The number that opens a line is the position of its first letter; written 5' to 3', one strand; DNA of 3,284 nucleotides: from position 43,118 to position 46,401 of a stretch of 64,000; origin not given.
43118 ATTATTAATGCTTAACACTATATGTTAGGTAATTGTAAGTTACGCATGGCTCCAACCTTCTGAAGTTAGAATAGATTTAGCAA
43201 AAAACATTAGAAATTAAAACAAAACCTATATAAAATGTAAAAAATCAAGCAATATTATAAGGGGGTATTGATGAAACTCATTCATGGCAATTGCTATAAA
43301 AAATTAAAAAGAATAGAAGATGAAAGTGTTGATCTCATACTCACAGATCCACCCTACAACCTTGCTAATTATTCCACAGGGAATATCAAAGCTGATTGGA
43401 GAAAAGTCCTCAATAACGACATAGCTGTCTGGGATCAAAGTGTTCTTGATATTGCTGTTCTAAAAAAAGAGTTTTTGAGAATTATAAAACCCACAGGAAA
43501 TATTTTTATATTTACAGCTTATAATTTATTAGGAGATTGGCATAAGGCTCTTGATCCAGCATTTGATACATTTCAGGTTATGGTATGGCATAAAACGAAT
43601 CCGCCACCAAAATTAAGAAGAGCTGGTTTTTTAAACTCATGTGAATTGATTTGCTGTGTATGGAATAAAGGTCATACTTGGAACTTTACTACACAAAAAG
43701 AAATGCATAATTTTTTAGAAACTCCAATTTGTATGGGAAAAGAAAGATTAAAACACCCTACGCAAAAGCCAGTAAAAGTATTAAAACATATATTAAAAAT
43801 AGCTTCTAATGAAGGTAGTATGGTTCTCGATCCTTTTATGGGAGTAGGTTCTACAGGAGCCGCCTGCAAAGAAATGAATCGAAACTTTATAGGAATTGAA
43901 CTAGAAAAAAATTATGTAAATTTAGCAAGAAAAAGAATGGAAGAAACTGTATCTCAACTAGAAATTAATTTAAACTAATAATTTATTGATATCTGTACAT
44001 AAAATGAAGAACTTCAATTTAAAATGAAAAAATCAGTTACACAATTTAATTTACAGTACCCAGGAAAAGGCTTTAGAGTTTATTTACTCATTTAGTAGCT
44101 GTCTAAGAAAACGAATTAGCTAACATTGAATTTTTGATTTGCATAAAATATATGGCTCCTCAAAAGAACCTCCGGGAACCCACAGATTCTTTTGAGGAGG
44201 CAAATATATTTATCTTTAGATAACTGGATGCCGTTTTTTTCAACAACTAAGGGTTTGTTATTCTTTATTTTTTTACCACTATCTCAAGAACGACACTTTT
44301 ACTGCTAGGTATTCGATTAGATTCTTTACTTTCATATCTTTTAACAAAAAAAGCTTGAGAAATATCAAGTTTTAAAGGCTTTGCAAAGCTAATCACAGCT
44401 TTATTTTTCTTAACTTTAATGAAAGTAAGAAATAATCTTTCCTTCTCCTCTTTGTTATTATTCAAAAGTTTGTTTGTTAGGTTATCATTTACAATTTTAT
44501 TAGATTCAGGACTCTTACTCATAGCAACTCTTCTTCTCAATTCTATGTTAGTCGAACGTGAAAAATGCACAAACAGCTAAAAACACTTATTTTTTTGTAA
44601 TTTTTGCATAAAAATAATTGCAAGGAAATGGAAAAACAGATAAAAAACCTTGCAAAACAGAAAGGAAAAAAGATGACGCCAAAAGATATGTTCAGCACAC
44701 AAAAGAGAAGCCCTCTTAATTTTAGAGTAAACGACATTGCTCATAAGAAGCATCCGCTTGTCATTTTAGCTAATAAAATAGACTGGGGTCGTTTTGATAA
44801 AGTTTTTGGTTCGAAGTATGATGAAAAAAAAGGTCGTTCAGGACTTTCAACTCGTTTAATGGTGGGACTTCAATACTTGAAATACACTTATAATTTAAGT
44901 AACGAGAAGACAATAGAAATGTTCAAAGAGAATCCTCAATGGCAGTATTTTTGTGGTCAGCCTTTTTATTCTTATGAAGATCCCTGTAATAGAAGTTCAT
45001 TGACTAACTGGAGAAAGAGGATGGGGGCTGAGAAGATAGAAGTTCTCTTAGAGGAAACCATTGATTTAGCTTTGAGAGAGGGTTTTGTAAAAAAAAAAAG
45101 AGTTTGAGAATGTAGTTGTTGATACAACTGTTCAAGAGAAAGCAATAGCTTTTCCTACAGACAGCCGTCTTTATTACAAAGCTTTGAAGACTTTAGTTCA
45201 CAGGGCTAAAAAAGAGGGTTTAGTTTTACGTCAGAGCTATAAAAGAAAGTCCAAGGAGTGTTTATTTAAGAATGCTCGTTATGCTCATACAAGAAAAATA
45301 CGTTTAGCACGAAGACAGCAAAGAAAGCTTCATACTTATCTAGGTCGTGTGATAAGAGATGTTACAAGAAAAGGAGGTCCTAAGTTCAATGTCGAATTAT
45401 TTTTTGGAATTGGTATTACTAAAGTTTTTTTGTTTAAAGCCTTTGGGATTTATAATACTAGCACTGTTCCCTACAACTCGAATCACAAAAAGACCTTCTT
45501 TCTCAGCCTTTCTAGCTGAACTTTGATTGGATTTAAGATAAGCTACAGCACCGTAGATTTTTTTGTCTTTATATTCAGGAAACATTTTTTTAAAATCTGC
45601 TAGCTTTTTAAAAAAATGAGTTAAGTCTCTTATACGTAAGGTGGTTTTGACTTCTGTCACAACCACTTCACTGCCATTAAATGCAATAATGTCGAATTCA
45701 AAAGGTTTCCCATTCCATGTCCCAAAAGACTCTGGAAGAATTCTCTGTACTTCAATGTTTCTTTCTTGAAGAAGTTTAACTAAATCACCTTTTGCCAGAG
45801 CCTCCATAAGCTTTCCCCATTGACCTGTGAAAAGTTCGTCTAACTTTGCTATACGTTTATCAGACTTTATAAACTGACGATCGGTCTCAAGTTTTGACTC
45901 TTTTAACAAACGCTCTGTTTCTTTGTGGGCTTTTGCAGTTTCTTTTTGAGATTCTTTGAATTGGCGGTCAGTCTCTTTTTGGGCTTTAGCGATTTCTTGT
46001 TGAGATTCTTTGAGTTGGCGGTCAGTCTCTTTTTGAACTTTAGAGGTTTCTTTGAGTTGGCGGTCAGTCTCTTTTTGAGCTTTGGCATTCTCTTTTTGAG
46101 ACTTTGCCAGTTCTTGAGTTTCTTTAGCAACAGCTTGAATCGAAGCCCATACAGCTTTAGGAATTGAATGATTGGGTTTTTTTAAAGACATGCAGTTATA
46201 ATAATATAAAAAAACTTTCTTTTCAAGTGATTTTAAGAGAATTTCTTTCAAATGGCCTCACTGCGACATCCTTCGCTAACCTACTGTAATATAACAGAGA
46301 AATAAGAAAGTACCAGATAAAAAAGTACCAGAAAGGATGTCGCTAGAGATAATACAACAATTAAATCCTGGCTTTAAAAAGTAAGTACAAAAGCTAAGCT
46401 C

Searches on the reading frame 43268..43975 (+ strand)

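Call 71: search_protein_families(library=padloc, proteins=[window:43268-43975:+], max_evalue=0.001)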
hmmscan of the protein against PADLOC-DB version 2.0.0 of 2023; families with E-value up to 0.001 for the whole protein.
window:43268-43975:+ (236 aa): 70 families (the best 25 are shown)
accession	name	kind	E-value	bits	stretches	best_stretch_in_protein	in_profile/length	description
PDLC03371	MTase_II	-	6.1e-53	178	1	2-229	11-257/260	Type II methyltransferase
PDLC03216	MTase_II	-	1.4e-42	144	1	3-229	13-260/364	Type II methyltransferase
PDLC03299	MTase_II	-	1.1e-37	128.2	2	158-226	191-259/296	Type II methyltransferase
PDLC03738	oMTase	-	8.9e-37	124.7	1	3-227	22-268/376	orphan methyltransferase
PDLC03279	MTase_II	-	2.9e-32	109.7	1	1-224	356-584/587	Type II methyltransferase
PDLC03353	MTase_II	-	2.6e-29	100.6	1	2-229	10-255/260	Type II methyltransferase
PDLC03320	MTase_II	-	5.1e-29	99.3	2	158-229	208-279/289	Type II methyltransferase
PDLC03339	MTase_II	-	7.5e-29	98.7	2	157-229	204-276/399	Type II methyltransferase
PDLC03387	MTase_II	-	3.1e-28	96.7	2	105-230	146-281/289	Type II methyltransferase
PDLC03265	MTase_II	-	2.4e-27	94.2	2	161-227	265-331/333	Type II methyltransferase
PDLC03251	MTase_II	-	3.6e-25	86.8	2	163-233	205-275/282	Type II methyltransferase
PDLC03350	MTase_II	-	2.2e-24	84.4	2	158-233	229-304/312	Type II methyltransferase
PDLC03228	MTase_II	-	3.1e-23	80.8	2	162-229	143-210/227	Type II methyltransferase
PDLC03302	MTase_II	-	5.8e-23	79.5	2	144-228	177-264/626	Type II methyltransferase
PDLC03305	MTase_II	-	1.2e-22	78.8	1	2-229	13-247/513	Type II methyltransferase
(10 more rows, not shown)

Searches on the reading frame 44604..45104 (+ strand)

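Call 65: search_protein_families(library=pfam, proteins=[window:44604-45104:+], max_evalue=0.01)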
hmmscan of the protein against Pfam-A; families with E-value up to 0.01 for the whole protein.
window:44604-45104:+ (167 aa): 1 family
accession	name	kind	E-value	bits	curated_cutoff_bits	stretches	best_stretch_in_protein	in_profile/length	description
PF05598.16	DUF772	-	5.8e-16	58.7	23.1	1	77-151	1-73/74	Transposase domain (DUF772)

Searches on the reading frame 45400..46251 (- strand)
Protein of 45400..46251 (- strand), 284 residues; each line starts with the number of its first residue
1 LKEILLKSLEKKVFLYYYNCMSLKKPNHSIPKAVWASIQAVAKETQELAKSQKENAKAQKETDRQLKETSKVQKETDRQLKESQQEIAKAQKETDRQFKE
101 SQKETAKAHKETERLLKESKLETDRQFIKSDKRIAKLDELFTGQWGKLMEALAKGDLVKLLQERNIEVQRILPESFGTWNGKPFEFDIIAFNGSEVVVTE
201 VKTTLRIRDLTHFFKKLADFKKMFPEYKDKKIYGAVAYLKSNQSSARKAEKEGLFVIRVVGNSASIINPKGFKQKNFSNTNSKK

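Call 65: search_protein_families(library=pfam, proteins=[window:45400-46251:-], max_evalue=0.01)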
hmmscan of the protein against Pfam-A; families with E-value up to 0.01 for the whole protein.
window:45400-46251:- (284 aa): 2 families
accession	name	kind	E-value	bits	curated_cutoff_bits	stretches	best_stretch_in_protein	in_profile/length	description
PF01870.24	Hjc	-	8.1e-05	22.9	21.1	1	156-224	5-71/93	Archaeal holliday junction resolvase (hjc)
PF05262.16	Borrelia_P83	-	0.00095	18.2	33.6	1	43-156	237-336/489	Borrelia P83/100 protein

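Call 71: search_protein_families(library=padloc, proteins=[window:45400-46251:-], max_evalue=0.001)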
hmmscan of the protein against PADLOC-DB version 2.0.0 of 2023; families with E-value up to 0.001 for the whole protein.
window:45400-46251:- (284 aa): 2 families
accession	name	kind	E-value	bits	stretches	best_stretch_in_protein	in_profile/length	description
PDLC01885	CARF4--CARF_PDDEXK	-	4.6e-05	20.9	1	8-205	142-332/405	-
PDLC00503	JetC1|JetC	-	0.00068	15.8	1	20-153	269-402/1146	DUF3584 domain; MukB-like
